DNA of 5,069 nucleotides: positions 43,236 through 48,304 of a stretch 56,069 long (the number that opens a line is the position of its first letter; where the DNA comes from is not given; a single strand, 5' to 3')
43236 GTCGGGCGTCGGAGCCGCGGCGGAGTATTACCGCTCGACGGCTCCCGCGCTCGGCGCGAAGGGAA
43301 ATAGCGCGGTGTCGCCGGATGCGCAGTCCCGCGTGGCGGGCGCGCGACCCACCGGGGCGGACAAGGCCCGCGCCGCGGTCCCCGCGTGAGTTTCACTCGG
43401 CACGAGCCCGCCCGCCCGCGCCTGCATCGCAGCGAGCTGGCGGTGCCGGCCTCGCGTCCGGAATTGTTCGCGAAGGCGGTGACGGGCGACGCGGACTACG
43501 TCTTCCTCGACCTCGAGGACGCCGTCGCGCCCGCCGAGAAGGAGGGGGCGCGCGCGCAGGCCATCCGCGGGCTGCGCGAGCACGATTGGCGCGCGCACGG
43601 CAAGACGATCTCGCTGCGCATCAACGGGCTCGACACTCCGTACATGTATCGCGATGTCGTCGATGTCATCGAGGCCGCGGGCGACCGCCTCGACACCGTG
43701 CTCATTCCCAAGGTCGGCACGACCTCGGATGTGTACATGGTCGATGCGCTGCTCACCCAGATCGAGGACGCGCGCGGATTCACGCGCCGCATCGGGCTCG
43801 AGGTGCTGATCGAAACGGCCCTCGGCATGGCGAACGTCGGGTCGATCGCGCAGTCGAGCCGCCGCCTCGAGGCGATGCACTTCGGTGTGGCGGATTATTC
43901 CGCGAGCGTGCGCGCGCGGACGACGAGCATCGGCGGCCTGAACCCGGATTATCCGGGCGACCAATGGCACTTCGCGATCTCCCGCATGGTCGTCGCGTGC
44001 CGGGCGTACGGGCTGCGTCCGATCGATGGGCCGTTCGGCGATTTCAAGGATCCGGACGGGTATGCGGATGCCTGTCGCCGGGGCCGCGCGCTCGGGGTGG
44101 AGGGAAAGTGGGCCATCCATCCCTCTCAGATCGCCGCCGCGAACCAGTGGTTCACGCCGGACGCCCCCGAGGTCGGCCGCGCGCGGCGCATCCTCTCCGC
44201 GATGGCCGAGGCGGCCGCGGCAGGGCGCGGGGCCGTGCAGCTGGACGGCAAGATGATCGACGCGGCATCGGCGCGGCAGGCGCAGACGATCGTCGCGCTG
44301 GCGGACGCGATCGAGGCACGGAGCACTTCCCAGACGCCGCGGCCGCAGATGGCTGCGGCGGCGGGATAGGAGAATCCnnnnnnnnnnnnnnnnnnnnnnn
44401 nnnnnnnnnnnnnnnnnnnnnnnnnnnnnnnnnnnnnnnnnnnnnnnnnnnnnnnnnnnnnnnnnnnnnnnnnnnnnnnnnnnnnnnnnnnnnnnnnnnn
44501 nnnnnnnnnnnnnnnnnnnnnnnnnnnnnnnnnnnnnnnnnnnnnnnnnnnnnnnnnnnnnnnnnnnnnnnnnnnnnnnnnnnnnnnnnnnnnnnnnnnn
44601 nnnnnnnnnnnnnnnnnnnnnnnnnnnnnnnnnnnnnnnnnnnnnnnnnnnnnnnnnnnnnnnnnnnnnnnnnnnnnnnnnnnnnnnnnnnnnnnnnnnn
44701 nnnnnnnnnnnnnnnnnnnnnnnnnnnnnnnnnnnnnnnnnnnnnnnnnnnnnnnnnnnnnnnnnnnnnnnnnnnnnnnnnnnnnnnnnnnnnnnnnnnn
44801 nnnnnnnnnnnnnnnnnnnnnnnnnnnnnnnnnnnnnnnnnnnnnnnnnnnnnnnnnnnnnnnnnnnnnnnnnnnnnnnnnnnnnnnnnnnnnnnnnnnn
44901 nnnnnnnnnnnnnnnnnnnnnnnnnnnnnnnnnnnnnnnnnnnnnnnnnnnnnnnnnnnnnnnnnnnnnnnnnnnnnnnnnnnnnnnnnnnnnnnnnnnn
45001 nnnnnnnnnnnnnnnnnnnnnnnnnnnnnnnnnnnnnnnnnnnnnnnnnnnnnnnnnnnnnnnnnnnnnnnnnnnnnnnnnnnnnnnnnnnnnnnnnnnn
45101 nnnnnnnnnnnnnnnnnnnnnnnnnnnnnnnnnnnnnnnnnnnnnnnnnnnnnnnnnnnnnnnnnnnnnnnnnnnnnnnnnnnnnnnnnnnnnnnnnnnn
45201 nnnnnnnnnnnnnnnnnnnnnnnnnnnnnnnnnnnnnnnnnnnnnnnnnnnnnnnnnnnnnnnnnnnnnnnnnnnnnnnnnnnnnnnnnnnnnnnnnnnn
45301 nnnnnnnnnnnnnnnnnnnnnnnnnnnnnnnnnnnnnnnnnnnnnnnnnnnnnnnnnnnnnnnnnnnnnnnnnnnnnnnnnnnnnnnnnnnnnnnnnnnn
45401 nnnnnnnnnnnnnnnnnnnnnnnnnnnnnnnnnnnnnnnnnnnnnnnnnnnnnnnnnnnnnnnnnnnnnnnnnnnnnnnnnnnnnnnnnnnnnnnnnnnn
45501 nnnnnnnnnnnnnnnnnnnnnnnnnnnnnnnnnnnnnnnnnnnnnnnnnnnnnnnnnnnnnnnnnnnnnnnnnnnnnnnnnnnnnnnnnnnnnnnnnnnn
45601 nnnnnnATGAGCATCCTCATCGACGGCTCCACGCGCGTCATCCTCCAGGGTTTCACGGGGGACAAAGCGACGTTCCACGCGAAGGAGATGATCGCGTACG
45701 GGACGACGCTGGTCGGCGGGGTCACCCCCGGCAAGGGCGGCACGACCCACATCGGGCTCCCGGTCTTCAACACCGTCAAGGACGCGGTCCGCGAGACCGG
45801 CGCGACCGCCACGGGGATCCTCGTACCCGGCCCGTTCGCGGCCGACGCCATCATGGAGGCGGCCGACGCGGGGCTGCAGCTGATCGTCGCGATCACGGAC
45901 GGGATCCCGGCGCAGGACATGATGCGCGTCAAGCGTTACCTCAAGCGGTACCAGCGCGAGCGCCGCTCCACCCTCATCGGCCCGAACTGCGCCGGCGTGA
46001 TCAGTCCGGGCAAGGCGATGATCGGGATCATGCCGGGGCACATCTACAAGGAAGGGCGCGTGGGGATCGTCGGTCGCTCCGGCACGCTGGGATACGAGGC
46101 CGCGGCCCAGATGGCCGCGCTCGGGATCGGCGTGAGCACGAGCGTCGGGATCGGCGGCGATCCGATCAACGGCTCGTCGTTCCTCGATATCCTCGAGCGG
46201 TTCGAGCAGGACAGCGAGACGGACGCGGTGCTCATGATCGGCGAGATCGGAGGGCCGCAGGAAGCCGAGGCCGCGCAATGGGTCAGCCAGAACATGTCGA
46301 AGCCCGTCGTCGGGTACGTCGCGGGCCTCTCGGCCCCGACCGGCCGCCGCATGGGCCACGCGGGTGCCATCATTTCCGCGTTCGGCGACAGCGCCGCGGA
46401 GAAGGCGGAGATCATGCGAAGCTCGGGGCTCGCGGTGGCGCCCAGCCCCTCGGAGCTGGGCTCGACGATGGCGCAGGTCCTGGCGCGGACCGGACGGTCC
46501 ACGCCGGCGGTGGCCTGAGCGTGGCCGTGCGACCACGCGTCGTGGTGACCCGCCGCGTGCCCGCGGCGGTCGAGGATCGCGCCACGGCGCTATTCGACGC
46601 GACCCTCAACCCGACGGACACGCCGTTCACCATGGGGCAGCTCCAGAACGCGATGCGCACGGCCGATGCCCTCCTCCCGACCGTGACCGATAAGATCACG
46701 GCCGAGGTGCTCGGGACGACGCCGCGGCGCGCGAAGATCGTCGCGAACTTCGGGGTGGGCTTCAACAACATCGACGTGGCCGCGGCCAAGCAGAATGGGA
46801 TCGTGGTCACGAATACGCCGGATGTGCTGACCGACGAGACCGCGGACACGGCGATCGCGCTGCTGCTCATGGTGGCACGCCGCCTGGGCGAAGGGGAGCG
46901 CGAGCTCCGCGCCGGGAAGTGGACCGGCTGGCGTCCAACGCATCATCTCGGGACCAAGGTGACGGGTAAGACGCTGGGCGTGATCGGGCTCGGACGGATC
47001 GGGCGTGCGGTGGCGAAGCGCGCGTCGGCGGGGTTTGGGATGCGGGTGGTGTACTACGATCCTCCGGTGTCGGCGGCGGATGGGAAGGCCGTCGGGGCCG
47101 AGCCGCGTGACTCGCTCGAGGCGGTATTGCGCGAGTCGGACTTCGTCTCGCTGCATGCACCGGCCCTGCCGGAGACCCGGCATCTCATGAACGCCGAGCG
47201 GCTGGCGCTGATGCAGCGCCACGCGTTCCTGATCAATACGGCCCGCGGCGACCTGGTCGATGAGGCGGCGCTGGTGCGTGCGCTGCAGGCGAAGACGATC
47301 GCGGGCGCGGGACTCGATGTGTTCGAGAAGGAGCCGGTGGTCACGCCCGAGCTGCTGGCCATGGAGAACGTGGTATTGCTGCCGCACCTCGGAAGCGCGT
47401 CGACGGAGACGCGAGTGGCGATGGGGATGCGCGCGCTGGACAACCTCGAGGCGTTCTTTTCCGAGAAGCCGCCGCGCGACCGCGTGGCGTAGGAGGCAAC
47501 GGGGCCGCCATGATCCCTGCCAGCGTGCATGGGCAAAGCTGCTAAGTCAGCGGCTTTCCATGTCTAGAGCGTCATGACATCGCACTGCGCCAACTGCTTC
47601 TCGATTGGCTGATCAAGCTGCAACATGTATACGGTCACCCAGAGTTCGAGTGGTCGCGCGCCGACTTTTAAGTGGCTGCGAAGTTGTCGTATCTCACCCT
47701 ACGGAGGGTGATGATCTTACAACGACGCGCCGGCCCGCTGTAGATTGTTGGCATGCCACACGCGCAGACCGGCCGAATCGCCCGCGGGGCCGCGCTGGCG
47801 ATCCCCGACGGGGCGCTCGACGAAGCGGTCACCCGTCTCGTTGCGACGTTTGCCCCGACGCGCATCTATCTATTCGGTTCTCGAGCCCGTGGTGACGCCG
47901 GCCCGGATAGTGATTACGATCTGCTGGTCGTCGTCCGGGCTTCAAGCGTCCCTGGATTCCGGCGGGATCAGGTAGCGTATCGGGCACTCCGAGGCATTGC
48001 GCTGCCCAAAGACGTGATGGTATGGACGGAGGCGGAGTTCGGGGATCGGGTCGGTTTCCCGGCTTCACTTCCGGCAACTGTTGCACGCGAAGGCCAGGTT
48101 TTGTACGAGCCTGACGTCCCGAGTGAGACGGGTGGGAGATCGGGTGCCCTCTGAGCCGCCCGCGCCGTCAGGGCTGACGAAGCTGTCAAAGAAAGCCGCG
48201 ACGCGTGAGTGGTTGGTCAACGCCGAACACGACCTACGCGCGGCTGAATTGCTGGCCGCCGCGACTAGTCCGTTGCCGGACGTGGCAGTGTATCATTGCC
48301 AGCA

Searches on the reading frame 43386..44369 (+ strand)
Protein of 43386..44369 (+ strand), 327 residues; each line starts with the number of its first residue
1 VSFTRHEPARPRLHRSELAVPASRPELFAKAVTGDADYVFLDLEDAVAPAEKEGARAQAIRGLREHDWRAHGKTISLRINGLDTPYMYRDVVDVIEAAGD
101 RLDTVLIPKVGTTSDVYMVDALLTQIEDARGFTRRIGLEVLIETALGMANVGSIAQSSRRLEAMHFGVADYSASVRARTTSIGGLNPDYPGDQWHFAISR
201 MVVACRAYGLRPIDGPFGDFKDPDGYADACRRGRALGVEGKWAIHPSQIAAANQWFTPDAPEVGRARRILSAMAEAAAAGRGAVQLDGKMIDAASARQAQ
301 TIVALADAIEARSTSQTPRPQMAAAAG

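Call 5: search_protein_families(library=ncbifam, proteins=[window:43386-44369:+], max_evalue=0.00001)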
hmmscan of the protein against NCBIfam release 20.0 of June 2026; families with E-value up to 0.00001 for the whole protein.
window:43386-44369:+ (327 aa): 4 families
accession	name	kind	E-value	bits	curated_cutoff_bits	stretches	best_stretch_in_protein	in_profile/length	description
NF038242.1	RipC_Ccl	equivalog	5.8e-55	186.7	375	1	15-304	2-266/268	itaconate degradation C-C-lyase RipC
TIGR01588.1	citE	equivalog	5.6e-48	163.5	443.4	1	12-308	1-285/288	citrate (pro-3S)-lyase subunit beta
NF041626.1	malyCoAlyase_Halo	equivalog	3.4e-37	128.2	500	1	36-317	34-324/340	L-malyl-CoA/beta-methylmalyl-CoA lyase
NF041315.1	malate_syn_AceB_Halo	equivalog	5e-17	61.7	780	1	89-264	99-273/429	malate synthase AceB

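Call 6: search_protein_families(library=pfam, proteins=[window:43386-44369:+], max_evalue=0.001)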
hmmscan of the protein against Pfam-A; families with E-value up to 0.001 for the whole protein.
window:43386-44369:+ (327 aa): 3 families
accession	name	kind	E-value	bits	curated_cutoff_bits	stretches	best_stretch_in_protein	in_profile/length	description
PF03328.21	HpcH_HpaI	-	6.9e-37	127.3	25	1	17-246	3-221/221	HpcH/HpaI aldolase/citrate lyase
PF15617.12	C-C_Bond_Lyase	-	4.9e-09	36.2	28.4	1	234-306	246-315/320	C-C_Bond_Lyase of the TIM-Barrel fold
PF22484.2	DUF6986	-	6.5e-08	32.2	27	1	104-176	166-246/408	Domain of unknown function (DUF6986)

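Call 46: search_solved_structures(query=window:43386-44369:+, max_evalue=1e-10)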
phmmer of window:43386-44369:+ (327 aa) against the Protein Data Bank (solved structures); distinct sequences matched with E-value up to 1e-10: 16.
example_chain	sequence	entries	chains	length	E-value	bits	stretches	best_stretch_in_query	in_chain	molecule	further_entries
5ugr_A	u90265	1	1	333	8e-118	396.4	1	1-311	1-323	Malyl-CoA lyase/beta-methylmalyl-CoA lyase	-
4l9y_A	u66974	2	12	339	2.9e-90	305.9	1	5-310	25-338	Malyl-CoA lyase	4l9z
6kin_A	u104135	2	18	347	6.9e-48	166.7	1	32-311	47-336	HpcH/HpaI aldolase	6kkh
4l7z_A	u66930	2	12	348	2.7e-47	164.8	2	186-311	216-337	HpcH/HpaI aldolase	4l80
3qll_A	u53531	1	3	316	2.5e-35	125.4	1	15-306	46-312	Citrate lyase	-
1sgj_A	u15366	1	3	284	7.4e-28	100.9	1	9-303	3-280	citrate lyase, beta subunit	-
5vxc_A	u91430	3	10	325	1.4e-27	100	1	11-311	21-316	Citrate lyase subunit beta-like protein, mitochondrial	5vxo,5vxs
9nzb_A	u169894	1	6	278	7.4e-20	74.6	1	12-302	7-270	Acyl-CoA lyase beta chain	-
8khl_A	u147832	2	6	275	7.9e-20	74.5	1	13-302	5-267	Probable acyl-CoA lyase beta chain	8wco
6aq4_A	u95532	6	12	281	1.2e-17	67.3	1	18-306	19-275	Citrate lyase subunit beta-like protein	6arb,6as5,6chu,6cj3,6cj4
1z6k_A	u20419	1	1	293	1.6e-17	67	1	18-306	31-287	Citrate Lyase beta subunit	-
3qqw_A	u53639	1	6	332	2e-17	66.7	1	38-301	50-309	Putative citrate lyase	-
1u5h_A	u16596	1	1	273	7.1e-15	58.3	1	18-306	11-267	citE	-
1u5v_A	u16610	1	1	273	7.7e-15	58.1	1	18-306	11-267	citE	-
3r4i_A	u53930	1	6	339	8.5e-14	54.7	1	38-313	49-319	Citrate Lyase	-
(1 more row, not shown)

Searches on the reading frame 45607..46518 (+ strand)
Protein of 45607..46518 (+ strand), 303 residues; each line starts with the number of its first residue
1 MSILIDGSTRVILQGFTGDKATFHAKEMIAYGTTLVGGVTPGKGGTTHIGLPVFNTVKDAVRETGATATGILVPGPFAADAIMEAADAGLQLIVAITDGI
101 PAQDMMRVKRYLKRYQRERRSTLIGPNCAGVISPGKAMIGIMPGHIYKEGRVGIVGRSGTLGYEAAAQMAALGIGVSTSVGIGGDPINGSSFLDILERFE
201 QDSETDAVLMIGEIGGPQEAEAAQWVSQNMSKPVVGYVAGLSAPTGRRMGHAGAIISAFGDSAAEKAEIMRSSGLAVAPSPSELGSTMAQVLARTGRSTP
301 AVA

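Call 5: search_protein_families(library=ncbifam, proteins=[window:45607-46518:+], max_evalue=0.00001)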
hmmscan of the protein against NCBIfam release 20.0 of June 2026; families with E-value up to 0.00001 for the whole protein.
window:45607-46518:+ (303 aa): 6 families
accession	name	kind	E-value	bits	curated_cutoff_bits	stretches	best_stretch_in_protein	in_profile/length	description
NF004230.0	PRK05678.1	equivalog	2.4e-129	430.7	336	1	1-293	1-289/291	succinate--CoA ligase subunit alpha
TIGR01019.1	sucCoAalpha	subfamily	2.5e-122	407.7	353.2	1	3-292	1-286/286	succinate--CoA ligase subunit alpha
TIGR02717.1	AcCoA-syn-alpha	equivalog_domain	5.6e-19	68.1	567.15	1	49-293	50-288/447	acetate--CoA ligase alpha subunit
NF004760.0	PRK06091.1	subfamily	1.2e-14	53.7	433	1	69-245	121-293/555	acyl-CoA synthetase FdrA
NF045494.1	AcCoALig_Archglob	equivalog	5.5e-09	34.9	1200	1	71-284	287-494/665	acetate--CoA ligase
NF045493.1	HydDutCoALig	equivalog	4.7e-08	32.1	1300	1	79-257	79-262/698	4-hydroxybutyrate--CoA ligase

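Call 6: search_protein_families(library=pfam, proteins=[window:45607-46518:+], max_evalue=0.001)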
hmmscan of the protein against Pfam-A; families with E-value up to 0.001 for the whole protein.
window:45607-46518:+ (303 aa): 3 families
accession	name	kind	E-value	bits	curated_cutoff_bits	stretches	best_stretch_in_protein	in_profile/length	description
PF02629.25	CoA_binding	-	1.3e-25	90.4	22.3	1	8-99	3-97/97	CoA binding domain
PF00549.24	Ligase_CoA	-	2e-18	67.2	24.5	1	157-272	3-124/128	CoA-ligase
PF13607.11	Succ_CoA_lig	-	1e-09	38.7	27.4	1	149-284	1-131/138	Succinyl-CoA ligase like flavodoxin domain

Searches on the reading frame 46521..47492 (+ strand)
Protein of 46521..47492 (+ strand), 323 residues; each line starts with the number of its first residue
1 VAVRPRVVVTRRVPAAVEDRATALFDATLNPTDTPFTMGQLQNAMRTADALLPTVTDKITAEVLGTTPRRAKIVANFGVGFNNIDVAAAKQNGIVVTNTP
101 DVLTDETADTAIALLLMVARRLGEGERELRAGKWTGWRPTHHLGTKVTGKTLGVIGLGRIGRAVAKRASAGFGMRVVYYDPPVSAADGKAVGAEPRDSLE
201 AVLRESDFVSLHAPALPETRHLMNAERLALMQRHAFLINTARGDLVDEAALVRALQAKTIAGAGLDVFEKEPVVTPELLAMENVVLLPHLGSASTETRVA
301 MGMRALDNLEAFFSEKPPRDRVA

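Call 5: search_protein_families(library=ncbifam, proteins=[window:46521-47492:+], max_evalue=0.00001)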
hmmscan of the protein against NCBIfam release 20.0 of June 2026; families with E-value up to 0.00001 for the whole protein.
window:46521-47492:+ (323 aa): 21 families
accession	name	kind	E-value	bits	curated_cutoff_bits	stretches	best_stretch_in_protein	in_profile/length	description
NF009714.1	PRK13243.1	equivalog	8.4e-97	324.5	455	1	4-318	2-318/332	glyoxylate reductase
TIGR01327.1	PGDH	equivalog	3.2e-74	250.6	454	1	40-312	33-300/525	phosphoglycerate dehydrogenase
NF011938.0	PRK15409.1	equivalog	1.9e-72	244.1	492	1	4-311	2-307/324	glyoxylate/hydroxypyruvate reductase GhrB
NF005069.0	PRK06487.1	equivalog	1.3e-52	178.8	448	1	58-319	58-317/320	2-hydroxyacid dehydrogenase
NF008759.0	PRK11790.1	equivalog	8.8e-52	176.1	404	1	40-313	47-317/410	phosphoglycerate dehydrogenase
NF006263.0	PRK08410.1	equivalog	2.3e-46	158.6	389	1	58-315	52-309/311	D-2-hydroxyacid dehydrogenase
NF041369.1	Dhydh_Halo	equivalog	4e-43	147.8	400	1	76-298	61-280/305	D-2-hydroxyacid dehydrogenase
NF005387.0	PRK06932.1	equivalog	3.3e-42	144.6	492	1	55-314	49-311/314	2-hydroxyacid dehydrogenase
NF000492.1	vanH_gen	exception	1.2e-37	129.7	540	1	72-271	68-255/312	D-lactate dehydrogenase VanH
NF005750.0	PRK07574.1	equivalog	7.9e-37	127.2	329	1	60-321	105-365/386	NAD-dependent formate dehydrogenase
NF001309.0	PRK00257.1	equivalog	1.1e-34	120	434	1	144-315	111-280/379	4-phosphoerythronate dehydrogenase PdxB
NF005027.0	PRK06436.1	equivalog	2.1e-33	115.8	261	1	69-317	48-284/303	2-hydroxyacid dehydrogenase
NF006374.0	PRK08605.1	subfamily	8.3e-33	113.8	356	1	72-277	71-272/332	D-lactate dehydrogenase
NF000004.1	vanH-D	exception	2.6e-32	112.2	550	1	72-272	74-262/323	D-lactate dehydrogenase VanH-D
NF000128.1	vanH-Sc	exception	1.3e-31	110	650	1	74-271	90-275/337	D-lactate dehydrogenase VanH-Sc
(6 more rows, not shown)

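Call 6: search_protein_families(library=pfam, proteins=[window:46521-47492:+], max_evalue=0.001)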
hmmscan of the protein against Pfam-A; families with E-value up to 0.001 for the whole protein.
window:46521-47492:+ (323 aa): 3 families
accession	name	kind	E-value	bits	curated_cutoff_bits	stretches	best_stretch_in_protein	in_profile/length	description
PF02826.25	2-Hacid_dh_C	-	1.7e-63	213.7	25.1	1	112-291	1-178/178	D-isomer specific 2-hydroxyacid dehydrogenase, NAD binding domain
PF00389.36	2-Hacid_dh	-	5.8e-26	91.2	24.6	1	38-322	30-133/134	D-isomer specific 2-hydroxyacid dehydrogenase, catalytic domain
PF03446.21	NAD_binding_2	-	0.00019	21.9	21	1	152-260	2-112/161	NAD binding domain of 6-phosphogluconate dehydrogenase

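Call 49: search_solved_structures(query=window:46521-47492:+, max_evalue=1e-40)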
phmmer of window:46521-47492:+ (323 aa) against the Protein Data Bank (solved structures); distinct sequences matched with E-value up to 1e-40: 54.
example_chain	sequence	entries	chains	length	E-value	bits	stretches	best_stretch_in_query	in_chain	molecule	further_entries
5aov_A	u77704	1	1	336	5.5e-76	259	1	4-318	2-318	GLYOXYLATE REDUCTASE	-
2dbq_A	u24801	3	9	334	2e-75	257.1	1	4-318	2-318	Glyoxylate reductase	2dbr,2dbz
6bii_A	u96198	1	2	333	6e-75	255.6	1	4-318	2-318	Glyoxylate reductase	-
4g2n_A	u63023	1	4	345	5.5e-67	229.4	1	8-318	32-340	D-isomer specific 2-hydroxyacid dehydrogenase, NAD-binding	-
1gdh_A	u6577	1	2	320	3.6e-66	226.7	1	6-314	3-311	D-GLYCERATE DEHYDROGENASE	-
2cuk_A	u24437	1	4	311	3.2e-65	223.6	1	6-319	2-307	glycerate dehydrogenase/glyoxylate reductase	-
1wwk_A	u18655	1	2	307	3.2e-58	200.6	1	40-306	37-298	phosphoglycerate dehydrogenase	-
9m0t_A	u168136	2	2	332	4.6e-58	200.1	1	40-319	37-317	Probable 2-ketogluconate reductase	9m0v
6pex_A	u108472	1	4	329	3.8e-55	190.6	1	62-317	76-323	aldo keto reductase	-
5j23_A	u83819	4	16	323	4.1e-55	190.4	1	4-315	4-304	2-hydroxyacid dehydrogenase | NADPH-dependent glyoxylate/hydroxypyruvate reductase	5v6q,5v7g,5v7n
5v72_A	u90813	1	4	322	4.6e-55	190.3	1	4-315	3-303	NADPH-dependent glyoxylate/hydroxypyruvate reductase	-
5uog_A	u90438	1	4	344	5e-55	190.2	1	4-315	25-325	NADPH-dependent glyoxylate/hydroxypyruvate reductase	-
3ba1_A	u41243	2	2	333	3.6e-53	184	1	59-317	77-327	Hydroxyphenylpyruvate reductase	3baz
6ih2_A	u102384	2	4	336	1.9e-52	181.7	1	4-317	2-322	Phosphite dehydrogenase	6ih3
4dgs_A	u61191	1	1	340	5.4e-52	180.2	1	72-318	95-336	Dehydrogenase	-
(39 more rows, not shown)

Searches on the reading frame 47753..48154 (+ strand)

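Call 50: search_protein_families(library=ncbifam, proteins=[window:47753-48154:+], max_evalue=0.001)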
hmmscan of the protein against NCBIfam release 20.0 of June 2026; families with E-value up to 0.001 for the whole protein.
window:47753-48154:+ (133 aa): 3 families
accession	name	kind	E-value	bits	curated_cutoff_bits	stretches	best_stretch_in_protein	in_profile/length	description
NF047752.1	MntA_antitoxin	equivalog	7.9e-09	35.3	60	1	34-119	6-82/106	type VII toxin-antitoxin system MntA family adenylyltransferase antitoxin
NF051895.1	anti_phage_HalB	equivalog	3.3e-06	26.8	190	1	39-65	3-29/211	anti-phage Hailong system nucleotidyltransferase HalB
NF033220.1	ANT_3pp_II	equivalog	1.8e-05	24.3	400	1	36-79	23-65/258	ANT(3'')-II family aminoglycoside nucleotidyltransferase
